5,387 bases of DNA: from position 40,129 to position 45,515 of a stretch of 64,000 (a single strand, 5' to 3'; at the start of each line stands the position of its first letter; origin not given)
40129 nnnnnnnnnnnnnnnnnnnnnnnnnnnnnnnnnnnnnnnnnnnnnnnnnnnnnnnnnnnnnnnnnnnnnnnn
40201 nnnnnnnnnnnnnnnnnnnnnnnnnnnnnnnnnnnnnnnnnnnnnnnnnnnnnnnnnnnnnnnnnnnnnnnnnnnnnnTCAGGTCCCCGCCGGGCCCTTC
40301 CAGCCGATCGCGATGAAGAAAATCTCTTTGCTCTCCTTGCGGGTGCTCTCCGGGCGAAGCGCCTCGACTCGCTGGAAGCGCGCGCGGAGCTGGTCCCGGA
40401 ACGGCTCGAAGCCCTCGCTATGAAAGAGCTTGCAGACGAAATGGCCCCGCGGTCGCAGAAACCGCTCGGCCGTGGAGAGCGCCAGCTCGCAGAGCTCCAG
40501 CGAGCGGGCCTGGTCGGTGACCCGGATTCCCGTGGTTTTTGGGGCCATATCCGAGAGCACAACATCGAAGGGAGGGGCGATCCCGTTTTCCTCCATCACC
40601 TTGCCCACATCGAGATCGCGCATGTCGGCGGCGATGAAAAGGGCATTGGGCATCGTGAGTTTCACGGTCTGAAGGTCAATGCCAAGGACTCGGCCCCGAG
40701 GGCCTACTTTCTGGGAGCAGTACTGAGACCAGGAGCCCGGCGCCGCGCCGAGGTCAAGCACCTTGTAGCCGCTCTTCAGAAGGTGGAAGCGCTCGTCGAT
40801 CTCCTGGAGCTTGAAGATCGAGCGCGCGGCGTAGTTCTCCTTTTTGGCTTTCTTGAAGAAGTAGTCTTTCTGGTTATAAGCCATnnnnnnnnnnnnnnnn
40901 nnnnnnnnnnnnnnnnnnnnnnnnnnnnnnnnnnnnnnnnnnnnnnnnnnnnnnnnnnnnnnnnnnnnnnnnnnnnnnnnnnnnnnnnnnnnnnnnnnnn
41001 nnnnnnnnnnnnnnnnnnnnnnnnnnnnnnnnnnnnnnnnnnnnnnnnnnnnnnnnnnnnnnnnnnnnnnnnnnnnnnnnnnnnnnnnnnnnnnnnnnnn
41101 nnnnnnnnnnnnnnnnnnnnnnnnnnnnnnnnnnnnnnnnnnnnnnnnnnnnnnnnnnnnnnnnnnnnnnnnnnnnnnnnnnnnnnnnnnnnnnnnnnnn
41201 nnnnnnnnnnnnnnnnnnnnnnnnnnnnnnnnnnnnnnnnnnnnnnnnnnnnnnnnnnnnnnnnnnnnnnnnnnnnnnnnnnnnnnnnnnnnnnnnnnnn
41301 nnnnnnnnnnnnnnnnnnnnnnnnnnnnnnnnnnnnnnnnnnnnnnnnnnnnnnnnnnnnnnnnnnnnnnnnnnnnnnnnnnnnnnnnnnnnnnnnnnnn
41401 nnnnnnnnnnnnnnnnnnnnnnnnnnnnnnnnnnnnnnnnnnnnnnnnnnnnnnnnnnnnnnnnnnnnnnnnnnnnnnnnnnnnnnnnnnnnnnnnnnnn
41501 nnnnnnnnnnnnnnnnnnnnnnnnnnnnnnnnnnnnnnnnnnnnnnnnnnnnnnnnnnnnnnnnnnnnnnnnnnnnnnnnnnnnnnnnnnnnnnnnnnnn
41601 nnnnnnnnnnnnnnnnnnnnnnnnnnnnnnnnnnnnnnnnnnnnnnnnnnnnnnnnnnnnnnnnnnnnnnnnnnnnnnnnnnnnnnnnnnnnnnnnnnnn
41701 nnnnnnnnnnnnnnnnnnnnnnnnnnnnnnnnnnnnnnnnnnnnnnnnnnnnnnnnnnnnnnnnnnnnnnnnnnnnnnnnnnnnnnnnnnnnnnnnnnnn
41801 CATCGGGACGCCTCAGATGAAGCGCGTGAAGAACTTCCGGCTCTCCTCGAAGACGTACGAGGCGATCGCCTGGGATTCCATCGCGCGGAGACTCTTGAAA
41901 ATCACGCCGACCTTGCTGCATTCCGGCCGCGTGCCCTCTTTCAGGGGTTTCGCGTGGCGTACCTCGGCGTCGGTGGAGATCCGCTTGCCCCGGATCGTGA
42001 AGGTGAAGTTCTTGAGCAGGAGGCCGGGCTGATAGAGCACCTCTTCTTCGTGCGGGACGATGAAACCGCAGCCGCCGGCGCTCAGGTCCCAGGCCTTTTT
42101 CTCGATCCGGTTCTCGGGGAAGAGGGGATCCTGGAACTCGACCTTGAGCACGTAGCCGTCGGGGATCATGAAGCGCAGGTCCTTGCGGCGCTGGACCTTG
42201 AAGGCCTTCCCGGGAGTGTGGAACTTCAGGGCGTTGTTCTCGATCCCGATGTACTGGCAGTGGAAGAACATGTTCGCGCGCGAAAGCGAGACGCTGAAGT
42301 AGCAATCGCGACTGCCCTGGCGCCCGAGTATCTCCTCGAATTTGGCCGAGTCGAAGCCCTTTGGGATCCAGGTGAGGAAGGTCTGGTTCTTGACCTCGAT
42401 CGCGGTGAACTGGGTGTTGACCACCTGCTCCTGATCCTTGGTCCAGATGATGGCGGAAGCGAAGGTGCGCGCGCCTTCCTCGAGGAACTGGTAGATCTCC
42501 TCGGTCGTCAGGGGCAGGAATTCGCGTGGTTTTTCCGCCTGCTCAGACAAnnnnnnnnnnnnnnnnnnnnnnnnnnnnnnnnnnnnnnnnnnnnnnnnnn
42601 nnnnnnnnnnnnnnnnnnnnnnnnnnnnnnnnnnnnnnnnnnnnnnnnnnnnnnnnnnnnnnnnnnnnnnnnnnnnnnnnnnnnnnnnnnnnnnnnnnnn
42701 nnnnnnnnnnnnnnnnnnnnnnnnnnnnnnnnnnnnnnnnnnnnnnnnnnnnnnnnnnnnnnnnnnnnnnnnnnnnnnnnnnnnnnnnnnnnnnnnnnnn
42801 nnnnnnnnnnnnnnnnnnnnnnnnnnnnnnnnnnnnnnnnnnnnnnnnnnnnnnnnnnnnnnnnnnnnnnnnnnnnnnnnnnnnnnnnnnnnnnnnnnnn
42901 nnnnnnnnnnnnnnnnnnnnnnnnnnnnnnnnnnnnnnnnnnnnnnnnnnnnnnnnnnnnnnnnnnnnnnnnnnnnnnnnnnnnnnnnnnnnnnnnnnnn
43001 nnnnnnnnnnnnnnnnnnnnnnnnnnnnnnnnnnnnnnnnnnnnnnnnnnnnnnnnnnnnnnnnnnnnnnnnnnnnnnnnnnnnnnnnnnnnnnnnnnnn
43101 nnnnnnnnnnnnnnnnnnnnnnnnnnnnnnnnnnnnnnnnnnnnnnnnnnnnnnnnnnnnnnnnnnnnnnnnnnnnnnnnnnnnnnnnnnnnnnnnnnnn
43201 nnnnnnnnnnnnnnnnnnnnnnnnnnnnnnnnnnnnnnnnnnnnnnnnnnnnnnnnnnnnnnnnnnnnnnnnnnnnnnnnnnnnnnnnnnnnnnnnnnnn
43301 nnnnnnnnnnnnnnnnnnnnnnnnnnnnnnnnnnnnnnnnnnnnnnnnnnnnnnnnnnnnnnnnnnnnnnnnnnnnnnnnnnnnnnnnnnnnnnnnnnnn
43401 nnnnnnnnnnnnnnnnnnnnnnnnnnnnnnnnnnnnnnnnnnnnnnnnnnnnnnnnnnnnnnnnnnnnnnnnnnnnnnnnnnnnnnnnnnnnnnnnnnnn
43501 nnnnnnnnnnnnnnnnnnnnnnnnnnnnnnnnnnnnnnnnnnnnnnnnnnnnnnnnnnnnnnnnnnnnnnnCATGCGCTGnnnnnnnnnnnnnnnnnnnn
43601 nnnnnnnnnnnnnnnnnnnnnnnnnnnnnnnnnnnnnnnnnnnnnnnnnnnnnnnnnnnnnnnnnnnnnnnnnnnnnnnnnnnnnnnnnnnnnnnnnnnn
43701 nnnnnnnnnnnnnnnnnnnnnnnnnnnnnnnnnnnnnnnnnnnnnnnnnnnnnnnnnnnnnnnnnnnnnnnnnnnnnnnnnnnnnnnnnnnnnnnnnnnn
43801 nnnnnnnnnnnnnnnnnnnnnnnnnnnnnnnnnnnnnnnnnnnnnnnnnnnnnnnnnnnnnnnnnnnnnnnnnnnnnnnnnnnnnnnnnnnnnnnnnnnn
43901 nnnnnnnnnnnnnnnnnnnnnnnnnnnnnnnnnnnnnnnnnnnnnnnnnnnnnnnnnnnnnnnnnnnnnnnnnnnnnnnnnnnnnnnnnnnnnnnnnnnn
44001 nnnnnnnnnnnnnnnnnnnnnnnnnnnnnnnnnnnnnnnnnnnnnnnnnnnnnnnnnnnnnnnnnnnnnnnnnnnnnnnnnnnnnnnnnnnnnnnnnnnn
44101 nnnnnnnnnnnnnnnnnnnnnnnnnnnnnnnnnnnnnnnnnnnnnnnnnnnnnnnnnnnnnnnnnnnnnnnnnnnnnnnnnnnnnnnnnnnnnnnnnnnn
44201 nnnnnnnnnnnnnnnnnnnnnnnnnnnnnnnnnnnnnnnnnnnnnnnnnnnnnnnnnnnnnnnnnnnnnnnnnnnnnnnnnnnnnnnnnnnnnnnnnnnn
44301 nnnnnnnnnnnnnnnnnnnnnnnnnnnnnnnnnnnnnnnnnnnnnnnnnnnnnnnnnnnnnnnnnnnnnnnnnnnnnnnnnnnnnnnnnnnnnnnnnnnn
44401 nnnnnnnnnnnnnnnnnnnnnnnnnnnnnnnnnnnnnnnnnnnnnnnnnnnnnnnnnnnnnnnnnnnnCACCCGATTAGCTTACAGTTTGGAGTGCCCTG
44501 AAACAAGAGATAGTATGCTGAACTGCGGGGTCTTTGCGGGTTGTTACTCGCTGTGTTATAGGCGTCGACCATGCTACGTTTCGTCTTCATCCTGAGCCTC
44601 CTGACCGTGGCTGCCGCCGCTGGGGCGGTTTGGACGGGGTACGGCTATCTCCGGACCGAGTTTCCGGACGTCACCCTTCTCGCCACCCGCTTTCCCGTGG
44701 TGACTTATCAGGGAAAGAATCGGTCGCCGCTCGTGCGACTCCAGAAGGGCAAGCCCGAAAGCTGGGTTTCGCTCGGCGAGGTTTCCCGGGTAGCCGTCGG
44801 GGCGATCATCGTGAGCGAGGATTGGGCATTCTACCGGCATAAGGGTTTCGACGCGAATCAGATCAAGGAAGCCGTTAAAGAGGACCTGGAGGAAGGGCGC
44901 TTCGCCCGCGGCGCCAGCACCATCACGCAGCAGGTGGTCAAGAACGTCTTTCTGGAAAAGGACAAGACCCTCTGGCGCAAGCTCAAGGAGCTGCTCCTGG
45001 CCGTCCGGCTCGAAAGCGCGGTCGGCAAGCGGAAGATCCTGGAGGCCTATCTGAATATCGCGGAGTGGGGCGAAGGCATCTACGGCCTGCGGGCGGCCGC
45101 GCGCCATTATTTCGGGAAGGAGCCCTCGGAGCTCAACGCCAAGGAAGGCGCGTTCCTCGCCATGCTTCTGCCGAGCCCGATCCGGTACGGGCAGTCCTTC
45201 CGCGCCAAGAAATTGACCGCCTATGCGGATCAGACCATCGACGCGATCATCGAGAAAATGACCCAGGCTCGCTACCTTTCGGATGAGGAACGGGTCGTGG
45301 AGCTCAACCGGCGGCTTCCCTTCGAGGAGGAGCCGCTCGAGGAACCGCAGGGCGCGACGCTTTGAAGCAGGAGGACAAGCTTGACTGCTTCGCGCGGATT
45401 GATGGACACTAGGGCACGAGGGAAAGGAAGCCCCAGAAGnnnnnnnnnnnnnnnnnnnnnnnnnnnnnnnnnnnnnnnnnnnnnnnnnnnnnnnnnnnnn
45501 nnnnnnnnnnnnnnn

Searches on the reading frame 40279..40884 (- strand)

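Call 13: search_protein_families(library=pfam, proteins=[window:40279-40884:-], max_evalue=0.001)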
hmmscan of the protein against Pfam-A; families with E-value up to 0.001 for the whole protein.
window:40279-40884:- (201 aa): 5 families
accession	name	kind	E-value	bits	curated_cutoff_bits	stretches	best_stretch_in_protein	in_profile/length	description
PF01728.25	FtsJ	-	3.8e-52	177.3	24.1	1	18-194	1-180/181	FtsJ-like methyltransferase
PF13847.12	Methyltransf_31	-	2.4e-09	37.5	27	1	37-155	2-113/145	Methyltransferase domain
PF13489.12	Methyltransf_23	-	2.1e-05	24.8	27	1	28-180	12-139/164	Methyltransferase domain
PF13649.12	Methyltransf_25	-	0.00041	21.4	27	0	42-111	1-70/97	Methyltransferase domain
PF01209.24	Ubie_methyltran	-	0.00053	19.8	20.1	1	34-155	43-155/233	ubiE/COQ5 methyltransferase family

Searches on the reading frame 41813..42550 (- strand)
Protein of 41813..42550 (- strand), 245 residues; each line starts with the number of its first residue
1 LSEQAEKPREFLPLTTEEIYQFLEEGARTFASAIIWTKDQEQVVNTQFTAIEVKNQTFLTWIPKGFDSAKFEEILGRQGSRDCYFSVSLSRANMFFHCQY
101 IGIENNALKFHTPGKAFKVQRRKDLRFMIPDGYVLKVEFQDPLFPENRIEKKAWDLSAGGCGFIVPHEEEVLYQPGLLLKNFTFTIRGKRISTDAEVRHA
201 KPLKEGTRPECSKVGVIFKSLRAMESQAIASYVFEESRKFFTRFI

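Call 13: search_protein_families(library=pfam, proteins=[window:41813-42550:-], max_evalue=0.001)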
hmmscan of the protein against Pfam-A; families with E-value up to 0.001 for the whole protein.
window:41813-42550:- (245 aa): 1 family
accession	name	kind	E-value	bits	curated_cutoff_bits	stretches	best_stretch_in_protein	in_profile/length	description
PF07238.19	PilZ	-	3.2e-07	31.1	22.5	1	120-235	1-102/102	PilZ domain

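Call 44: search_protein_families(library=ncbifam, proteins=[window:41813-42550:-], max_evalue=0.001)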
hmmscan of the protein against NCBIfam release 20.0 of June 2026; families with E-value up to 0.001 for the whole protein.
window:41813-42550:- (245 aa): 0 families

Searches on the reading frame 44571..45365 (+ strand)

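Call 13: search_protein_families(library=pfam, proteins=[window:44571-45365:+], max_evalue=0.001)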
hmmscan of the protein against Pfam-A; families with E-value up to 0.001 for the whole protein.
window:44571-45365:+ (264 aa): 1 family
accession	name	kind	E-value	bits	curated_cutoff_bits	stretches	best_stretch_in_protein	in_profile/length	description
PF00912.28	Transgly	-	2.7e-54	183.8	27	1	55-230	6-177/178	Transglycosylase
